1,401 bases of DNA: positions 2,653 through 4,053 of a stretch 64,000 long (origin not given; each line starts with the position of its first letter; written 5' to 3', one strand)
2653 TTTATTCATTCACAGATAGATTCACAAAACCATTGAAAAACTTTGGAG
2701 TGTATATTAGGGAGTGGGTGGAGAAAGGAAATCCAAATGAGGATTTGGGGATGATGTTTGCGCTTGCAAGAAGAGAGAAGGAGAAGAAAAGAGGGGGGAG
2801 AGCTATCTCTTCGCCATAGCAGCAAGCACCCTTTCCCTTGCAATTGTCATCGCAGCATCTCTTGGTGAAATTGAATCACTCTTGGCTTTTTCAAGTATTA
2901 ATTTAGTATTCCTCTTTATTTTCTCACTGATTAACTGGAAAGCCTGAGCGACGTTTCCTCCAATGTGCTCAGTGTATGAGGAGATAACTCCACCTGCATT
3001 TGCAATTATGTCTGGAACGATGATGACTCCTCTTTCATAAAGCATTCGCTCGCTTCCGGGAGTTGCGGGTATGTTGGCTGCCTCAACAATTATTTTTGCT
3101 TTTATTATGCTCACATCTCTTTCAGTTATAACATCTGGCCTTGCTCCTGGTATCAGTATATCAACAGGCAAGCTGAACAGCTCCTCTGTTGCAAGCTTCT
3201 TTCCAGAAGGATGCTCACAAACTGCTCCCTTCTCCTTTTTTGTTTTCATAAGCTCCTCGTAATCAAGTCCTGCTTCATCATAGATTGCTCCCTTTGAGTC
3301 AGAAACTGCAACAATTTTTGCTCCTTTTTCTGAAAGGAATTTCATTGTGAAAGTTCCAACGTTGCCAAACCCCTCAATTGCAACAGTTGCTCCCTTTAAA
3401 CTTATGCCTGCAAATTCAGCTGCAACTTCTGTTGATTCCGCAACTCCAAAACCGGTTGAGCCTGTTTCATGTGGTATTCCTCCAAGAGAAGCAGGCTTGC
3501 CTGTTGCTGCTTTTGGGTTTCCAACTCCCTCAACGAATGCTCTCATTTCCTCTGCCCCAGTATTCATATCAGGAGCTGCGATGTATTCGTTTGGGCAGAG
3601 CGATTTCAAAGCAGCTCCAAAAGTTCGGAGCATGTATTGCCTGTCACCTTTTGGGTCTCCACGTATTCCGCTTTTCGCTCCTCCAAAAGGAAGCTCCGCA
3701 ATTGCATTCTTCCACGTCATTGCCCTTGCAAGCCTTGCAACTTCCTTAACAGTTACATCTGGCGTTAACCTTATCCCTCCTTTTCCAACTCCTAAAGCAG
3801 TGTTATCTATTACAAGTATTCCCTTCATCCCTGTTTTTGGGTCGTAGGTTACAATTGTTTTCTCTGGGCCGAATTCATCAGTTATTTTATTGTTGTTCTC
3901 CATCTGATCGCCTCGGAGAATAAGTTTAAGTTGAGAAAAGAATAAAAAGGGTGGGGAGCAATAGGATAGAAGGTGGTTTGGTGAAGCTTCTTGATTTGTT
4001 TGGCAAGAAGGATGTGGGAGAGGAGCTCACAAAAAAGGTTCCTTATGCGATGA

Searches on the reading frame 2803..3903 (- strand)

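Call 27: search_protein_families(library=pfam, proteins=[window:2803-3903:-], max_evalue=0.001)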
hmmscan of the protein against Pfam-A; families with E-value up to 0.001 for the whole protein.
window:2803-3903:- (366 aa): 3 families
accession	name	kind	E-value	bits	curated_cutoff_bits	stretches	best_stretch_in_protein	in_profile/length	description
PF00208.27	ELFV_dehydrog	-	1e-60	205.9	23.4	1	141-366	1-240/241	Glutamate/Leucine/Phenylalanine/Valine dehydrogenase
PF02812.23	ELFV_dehydrog_N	-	1.1e-25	90.2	25.3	1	21-124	9-124/129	Glu/Leu/Phe/Val dehydrogenase, dimerisation domain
PF02826.25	2-Hacid_dh_C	-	0.00017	21.5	25.1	1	162-221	27-88/178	D-isomer specific 2-hydroxyacid dehydrogenase, NAD binding domain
